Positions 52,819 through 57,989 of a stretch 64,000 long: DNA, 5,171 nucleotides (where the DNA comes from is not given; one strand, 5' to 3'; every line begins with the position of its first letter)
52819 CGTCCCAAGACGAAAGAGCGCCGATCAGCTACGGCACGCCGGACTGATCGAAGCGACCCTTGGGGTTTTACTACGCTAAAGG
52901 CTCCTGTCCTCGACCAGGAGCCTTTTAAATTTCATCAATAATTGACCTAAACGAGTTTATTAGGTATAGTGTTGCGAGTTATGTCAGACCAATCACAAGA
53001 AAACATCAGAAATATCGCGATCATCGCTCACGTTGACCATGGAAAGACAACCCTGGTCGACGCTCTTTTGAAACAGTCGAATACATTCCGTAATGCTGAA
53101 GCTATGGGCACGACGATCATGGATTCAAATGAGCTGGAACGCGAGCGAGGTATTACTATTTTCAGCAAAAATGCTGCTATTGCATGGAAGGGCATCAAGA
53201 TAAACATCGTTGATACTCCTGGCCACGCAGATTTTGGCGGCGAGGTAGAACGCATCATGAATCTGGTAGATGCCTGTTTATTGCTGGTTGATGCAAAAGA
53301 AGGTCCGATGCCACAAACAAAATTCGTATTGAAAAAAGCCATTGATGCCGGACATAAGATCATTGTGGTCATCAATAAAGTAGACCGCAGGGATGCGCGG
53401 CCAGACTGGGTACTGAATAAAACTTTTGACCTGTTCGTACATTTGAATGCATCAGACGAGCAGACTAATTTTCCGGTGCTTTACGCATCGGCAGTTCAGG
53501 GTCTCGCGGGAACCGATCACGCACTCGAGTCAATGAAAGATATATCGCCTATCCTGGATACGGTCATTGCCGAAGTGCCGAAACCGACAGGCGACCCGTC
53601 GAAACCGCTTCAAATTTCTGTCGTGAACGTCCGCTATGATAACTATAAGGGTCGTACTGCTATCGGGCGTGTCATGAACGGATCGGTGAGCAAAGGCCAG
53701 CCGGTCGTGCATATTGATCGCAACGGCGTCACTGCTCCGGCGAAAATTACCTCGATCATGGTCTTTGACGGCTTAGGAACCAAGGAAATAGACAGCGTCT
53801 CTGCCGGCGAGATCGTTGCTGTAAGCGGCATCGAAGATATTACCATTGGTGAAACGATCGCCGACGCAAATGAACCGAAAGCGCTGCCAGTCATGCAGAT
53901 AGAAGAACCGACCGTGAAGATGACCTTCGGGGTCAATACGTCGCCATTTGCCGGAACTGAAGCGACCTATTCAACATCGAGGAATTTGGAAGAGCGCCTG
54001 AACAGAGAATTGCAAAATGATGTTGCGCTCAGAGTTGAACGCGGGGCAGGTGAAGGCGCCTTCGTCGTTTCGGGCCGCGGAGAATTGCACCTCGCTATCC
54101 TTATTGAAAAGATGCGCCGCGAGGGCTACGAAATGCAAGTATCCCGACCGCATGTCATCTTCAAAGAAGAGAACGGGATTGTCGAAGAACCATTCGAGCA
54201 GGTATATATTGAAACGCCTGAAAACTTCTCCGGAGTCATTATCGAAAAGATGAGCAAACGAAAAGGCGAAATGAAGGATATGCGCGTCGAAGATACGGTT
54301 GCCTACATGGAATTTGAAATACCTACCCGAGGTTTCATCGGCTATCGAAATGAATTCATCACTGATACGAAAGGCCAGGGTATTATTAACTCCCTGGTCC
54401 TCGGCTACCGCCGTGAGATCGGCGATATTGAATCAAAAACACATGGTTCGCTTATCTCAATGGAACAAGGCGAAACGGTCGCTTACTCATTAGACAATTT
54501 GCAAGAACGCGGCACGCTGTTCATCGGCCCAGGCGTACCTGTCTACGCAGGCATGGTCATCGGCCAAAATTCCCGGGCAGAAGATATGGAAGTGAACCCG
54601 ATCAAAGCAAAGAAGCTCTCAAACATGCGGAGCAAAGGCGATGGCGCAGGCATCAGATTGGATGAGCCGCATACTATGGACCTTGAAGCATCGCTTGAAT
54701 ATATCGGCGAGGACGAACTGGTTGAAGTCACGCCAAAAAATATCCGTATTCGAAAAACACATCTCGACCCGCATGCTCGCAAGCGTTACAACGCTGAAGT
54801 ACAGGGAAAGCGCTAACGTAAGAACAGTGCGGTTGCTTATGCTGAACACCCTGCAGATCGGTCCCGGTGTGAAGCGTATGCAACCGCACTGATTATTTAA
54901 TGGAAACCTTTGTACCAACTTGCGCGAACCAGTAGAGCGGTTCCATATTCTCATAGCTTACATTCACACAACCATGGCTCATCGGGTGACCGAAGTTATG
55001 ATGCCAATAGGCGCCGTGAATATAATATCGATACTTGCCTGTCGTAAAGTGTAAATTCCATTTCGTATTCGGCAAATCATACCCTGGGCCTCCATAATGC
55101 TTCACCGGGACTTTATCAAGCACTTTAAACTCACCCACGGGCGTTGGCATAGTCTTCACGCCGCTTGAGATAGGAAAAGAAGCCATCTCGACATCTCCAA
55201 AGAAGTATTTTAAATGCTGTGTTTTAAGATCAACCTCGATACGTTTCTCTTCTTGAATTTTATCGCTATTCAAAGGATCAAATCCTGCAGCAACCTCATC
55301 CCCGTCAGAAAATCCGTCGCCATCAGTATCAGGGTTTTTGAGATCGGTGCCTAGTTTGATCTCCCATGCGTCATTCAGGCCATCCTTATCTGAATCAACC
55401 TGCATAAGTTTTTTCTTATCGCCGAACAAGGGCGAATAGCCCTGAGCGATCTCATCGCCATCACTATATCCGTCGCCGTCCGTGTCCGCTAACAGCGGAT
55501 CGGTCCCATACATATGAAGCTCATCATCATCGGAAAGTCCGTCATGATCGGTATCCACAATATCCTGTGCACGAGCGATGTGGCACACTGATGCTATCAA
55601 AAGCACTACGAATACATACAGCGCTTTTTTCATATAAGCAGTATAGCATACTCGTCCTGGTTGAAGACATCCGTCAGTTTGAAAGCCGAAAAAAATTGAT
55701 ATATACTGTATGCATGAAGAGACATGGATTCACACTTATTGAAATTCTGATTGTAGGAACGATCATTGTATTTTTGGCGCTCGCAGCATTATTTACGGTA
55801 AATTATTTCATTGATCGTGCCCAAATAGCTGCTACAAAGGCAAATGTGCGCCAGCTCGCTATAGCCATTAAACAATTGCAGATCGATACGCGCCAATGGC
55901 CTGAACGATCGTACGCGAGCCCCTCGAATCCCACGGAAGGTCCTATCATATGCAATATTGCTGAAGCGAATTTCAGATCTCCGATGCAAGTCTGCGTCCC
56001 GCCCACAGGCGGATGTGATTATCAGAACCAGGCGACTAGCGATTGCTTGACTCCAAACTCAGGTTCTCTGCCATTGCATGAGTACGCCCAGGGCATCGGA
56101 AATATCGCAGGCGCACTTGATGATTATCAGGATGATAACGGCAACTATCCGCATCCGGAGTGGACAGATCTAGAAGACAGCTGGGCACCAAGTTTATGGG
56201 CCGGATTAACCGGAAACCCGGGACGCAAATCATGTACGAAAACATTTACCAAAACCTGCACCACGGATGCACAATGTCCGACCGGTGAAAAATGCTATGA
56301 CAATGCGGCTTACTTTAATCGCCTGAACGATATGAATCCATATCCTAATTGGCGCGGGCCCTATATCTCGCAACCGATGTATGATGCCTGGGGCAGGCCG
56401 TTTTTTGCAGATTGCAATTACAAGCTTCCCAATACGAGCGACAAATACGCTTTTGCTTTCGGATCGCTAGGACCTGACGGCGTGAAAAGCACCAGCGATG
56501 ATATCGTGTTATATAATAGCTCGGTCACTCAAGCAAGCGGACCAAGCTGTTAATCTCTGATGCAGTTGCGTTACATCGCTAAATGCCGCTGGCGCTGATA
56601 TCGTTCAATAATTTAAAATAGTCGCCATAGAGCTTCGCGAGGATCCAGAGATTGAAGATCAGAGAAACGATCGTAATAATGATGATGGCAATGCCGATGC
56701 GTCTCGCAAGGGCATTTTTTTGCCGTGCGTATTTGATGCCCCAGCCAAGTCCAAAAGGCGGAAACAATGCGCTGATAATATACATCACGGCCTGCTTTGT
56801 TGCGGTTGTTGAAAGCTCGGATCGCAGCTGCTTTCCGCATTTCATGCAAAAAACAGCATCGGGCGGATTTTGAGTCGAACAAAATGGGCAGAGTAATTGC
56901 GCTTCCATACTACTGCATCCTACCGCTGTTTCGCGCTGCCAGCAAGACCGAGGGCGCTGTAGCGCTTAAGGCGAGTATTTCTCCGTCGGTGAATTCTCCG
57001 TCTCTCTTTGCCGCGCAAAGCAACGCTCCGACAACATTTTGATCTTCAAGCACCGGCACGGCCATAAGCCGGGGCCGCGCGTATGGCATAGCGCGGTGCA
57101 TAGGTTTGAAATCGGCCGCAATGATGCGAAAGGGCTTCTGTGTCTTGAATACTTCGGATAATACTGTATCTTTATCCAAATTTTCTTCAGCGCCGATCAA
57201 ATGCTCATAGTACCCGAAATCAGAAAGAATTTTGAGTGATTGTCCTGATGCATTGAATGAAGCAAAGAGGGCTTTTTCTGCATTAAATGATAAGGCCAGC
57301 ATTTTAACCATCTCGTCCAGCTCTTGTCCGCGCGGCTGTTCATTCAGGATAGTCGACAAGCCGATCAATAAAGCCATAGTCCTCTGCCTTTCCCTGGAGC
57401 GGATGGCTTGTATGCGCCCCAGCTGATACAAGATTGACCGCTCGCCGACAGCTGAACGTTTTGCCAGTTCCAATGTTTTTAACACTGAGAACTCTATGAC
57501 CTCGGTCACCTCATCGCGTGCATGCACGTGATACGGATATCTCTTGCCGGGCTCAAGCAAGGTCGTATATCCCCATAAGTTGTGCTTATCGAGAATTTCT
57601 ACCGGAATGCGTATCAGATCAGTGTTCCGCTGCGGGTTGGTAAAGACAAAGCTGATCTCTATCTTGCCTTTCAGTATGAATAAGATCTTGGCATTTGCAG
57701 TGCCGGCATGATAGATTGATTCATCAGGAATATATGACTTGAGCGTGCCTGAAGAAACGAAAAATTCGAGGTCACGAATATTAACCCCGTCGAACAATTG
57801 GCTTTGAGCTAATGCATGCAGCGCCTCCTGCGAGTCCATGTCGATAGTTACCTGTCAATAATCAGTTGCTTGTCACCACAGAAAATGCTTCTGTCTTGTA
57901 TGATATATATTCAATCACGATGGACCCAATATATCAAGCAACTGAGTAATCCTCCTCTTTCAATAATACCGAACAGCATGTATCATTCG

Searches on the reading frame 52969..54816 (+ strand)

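Call 11: search_protein_families(library=pfam, proteins=[window:52969-54816:+], max_evalue=0.001)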
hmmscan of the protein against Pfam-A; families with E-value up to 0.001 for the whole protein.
window:52969-54816:+ (615 aa): 8 families
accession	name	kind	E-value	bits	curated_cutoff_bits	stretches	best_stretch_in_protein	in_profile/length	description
PF00009.33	GTP_EFTU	-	1.5e-55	188.2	26.5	1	11-204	1-187/188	Elongation factor Tu GTP binding domain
PF21018.2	BipA_C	-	8.8e-45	151.4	23.8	1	493-600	2-109/110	TypA/BipA C-terminal domain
PF00679.30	EFG_C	-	3.1e-18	66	27.9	1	405-482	2-80/89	Elongation factor G C-terminus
PF22042.2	EF-G_D2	-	1.9e-11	44.3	27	1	214-298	2-82/84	Elongation factor G domain 2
PF03144.31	GTP_EFTU_D2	-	1.6e-10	41.7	30.3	1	228-298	1-73/73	Elongation factor Tu domain 2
PF14492.12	EFG_III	-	1.6e-08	34.9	27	1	335-391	16-73/75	Elongation Factor G, domain III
PF01926.29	MMR_HSR1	-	3.1e-08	34.2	21.9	1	16-137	2-113/113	50S ribosome-binding GTPase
PF00735.24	Septin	-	0.00062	19.6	26.2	0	15-89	6-75/280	Septin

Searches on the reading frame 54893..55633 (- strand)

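Call 11: search_protein_families(library=pfam, proteins=[window:54893-55633:-], max_evalue=0.001)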
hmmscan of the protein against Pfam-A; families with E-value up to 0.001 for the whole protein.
window:54893-55633:- (246 aa): 3 families
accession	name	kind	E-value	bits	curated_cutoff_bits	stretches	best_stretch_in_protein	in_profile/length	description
PF18884.5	TSP3_bac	-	2.6e-23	81.9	25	3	102-122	1-21/22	Bacterial TSP3 repeat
PF03734.19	YkuD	-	5.3e-19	69.7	23.4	1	130-245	2-146/146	L,D-transpeptidase catalytic domain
PF03495.19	Binary_toxB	-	0.00061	20.4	25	0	30-63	28-61/78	Clostridial binary toxin B/anthrax toxin PA Ca-binding domain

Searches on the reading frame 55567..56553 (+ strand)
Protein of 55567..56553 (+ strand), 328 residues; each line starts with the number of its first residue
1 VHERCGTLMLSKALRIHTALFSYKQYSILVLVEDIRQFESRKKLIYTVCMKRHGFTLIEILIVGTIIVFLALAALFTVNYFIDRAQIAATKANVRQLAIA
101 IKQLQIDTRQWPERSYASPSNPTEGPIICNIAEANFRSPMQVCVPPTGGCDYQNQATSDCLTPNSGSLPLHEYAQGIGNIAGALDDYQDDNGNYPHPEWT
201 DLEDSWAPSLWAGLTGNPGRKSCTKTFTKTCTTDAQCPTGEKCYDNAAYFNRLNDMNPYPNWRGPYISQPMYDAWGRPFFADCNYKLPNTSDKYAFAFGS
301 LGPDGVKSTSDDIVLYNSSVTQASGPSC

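Call 27: search_protein_families(library=pfam, proteins=[window:55567-56553:+], max_evalue=0.001)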
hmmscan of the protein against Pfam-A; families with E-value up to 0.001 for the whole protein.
window:55567-56553:+ (328 aa): 2 families
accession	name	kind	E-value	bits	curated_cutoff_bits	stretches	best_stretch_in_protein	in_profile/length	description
PF08334.16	T2SSG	-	2.2e-09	37.7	21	0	259-311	53-100/108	Type II secretion system (T2SS), protein G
PF07963.17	N_methyl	-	0.0001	22.1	21.2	1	50-75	2-27/27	Prokaryotic N-terminal methylation motif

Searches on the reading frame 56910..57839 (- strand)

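Call 27: search_protein_families(library=pfam, proteins=[window:56910-57839:-], max_evalue=0.001)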
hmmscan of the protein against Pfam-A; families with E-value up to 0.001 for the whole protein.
window:56910-57839:- (309 aa): 3 families
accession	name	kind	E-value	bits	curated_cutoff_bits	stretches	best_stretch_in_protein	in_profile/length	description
PF00027.35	cNMP_binding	-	0.00014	22.2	27.5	1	34-126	2-86/89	Cyclic nucleotide-binding domain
PF13185.12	GAF_2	-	0.00017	22.2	28.6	1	186-295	19-128/136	GAF domain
PF01590.32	GAF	-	0.00062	20.7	22.4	0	174-295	6-126/133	GAF domain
